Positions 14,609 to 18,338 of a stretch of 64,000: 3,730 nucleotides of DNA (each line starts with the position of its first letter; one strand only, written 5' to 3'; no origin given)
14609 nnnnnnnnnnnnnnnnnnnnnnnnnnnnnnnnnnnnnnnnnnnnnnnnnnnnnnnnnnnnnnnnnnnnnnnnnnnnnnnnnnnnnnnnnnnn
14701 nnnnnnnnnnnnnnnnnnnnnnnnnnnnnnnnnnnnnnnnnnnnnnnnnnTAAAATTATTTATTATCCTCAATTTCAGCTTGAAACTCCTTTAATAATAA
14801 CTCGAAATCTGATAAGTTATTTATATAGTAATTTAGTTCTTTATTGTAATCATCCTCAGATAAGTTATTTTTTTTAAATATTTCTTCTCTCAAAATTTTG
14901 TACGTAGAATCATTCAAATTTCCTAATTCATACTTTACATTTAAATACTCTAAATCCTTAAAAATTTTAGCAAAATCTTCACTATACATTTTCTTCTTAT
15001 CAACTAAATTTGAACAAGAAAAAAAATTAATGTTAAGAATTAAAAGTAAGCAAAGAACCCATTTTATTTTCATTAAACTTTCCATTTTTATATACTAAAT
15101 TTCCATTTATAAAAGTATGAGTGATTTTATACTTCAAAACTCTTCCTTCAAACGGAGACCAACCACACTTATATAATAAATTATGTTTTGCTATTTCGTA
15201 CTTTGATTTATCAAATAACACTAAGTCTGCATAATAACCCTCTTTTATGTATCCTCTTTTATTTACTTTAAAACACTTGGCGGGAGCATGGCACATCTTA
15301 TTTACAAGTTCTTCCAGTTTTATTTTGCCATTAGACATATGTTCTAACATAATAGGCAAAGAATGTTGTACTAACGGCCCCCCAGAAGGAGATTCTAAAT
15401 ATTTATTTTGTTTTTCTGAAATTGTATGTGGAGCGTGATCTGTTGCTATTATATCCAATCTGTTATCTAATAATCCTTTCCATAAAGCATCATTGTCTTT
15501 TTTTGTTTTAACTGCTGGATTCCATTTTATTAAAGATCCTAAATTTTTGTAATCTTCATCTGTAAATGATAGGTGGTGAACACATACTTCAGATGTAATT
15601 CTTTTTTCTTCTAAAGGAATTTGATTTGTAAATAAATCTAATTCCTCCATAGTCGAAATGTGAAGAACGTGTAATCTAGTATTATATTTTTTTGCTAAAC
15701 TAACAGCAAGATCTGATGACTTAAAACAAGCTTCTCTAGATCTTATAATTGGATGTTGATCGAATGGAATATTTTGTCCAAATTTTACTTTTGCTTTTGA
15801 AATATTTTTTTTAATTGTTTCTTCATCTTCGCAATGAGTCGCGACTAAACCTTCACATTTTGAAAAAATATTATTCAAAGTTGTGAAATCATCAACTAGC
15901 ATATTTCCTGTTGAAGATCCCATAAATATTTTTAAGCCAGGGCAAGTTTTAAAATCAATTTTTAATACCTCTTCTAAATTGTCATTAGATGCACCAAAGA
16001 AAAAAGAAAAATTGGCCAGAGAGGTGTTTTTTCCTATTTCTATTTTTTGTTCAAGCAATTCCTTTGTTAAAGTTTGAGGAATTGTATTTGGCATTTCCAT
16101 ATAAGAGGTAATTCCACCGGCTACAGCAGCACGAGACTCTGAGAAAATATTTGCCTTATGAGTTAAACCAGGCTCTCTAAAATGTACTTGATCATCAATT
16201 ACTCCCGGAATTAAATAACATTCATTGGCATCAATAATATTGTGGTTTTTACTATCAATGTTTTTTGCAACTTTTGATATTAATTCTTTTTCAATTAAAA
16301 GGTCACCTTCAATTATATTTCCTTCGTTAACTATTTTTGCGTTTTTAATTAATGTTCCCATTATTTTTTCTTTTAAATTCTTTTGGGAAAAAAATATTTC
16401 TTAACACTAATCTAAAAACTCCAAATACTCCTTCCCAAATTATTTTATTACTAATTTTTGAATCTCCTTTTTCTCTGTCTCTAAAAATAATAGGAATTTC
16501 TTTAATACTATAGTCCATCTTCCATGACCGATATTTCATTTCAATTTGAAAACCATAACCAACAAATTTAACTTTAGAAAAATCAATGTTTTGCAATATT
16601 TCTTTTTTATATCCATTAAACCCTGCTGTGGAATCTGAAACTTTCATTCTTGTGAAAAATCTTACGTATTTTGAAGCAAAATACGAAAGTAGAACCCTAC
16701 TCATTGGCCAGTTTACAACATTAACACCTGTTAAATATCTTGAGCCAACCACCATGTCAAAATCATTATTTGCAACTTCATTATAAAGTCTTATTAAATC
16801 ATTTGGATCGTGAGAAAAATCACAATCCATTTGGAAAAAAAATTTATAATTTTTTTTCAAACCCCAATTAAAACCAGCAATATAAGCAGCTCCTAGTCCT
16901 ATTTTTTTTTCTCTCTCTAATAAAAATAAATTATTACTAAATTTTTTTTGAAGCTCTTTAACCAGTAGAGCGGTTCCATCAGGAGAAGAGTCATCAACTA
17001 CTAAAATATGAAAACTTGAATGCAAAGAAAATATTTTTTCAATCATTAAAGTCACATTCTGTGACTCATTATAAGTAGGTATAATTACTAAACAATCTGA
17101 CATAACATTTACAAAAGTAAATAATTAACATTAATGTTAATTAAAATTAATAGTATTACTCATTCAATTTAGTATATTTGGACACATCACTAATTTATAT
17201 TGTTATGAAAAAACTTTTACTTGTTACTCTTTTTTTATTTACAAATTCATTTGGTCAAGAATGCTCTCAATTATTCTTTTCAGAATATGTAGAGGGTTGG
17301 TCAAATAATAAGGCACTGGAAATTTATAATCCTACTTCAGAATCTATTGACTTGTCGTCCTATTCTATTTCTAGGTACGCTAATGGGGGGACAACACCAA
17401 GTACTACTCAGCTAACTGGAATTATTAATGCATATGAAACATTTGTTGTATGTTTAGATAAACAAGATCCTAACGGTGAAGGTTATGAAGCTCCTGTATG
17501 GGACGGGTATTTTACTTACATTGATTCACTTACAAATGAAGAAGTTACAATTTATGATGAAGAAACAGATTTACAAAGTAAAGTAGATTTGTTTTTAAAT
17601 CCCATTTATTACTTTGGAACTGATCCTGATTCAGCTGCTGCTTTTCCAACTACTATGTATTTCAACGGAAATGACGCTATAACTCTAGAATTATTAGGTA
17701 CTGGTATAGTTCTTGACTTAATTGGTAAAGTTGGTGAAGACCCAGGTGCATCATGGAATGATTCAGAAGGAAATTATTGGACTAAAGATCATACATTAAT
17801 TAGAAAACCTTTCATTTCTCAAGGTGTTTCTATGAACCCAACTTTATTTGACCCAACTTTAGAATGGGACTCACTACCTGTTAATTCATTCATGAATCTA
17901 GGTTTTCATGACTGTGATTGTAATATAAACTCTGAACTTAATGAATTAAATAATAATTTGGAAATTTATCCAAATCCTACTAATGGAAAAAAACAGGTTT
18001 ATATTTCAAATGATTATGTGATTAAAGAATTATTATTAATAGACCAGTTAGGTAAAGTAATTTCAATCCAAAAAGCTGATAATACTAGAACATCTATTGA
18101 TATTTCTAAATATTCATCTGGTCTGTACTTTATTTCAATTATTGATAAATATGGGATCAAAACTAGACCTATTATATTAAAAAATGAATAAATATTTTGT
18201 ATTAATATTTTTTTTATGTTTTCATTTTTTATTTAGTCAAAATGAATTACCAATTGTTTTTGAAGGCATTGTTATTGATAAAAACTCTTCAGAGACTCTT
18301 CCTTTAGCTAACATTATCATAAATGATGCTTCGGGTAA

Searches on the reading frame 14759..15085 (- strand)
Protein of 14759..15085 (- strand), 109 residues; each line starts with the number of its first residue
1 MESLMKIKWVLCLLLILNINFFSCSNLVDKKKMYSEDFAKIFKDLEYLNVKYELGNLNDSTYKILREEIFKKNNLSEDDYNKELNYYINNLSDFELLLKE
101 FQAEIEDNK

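Call 7: search_protein_families(library=pfam, proteins=[window:14759-15085:-], max_evalue=0.01)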
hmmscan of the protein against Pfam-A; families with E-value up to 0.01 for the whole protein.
window:14759-15085:- (109 aa): 1 family
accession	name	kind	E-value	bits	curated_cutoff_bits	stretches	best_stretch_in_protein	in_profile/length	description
PF14129.11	DUF4296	-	4.9e-06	27.4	27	1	35-108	7-84/87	Domain of unknown function (DUF4296)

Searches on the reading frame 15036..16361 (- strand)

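Call 7: search_protein_families(library=pfam, proteins=[window:15036-16361:-], max_evalue=0.01)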
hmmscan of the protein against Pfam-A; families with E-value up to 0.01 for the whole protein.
window:15036-16361:- (442 aa): 2 families
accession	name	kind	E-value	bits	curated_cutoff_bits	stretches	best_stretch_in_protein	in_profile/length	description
PF01979.26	Amidohydro_1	-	6e-18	65.6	25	1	49-423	1-345/345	Amidohydrolase family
PF07969.17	Amidohydro_3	-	2.1e-05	24.6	29.7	1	345-424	405-472/472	Amidohydrolase family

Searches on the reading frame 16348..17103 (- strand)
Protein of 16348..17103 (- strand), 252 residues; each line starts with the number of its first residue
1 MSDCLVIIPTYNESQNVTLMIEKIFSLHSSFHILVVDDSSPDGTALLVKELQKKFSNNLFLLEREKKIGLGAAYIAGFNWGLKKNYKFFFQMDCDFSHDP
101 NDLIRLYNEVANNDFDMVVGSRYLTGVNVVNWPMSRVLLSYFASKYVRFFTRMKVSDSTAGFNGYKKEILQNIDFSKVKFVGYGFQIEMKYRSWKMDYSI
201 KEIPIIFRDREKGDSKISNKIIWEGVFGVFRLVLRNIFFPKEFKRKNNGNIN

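Call 31: search_protein_families(library=pfam, proteins=[window:16348-17103:-], max_evalue=0.0001)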
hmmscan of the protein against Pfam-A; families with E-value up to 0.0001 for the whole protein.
window:16348-17103:- (252 aa): 1 family
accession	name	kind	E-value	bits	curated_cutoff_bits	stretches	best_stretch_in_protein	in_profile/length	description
PF00535.33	Glycos_transf_2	-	1e-26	94.3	23.3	1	6-172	2-166/168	Glycosyl transferase family 2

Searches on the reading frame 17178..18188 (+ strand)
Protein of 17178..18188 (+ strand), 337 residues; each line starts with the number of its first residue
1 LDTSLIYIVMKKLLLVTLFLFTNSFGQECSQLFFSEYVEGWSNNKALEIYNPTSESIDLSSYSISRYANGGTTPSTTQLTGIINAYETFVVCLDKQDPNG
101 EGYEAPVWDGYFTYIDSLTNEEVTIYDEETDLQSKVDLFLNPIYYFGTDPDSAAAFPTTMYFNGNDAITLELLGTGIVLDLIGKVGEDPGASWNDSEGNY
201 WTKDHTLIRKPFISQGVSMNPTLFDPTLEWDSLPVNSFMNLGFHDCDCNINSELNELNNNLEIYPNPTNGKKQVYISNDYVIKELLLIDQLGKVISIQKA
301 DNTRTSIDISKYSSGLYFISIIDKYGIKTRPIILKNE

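Call 31: search_protein_families(library=pfam, proteins=[window:17178-18188:+], max_evalue=0.0001)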
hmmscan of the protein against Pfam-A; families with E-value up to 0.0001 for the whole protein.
window:17178-18188:+ (337 aa): 2 families
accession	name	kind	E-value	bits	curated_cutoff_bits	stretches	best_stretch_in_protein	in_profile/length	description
PF00932.25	LTD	-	1.3e-12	48.5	34.3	1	30-131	6-100/109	Lamin Tail Domain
PF18962.6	Por_Secre_tail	-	6.6e-10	39.6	27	1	263-328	1-69/75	Secretion system C-terminal sorting domain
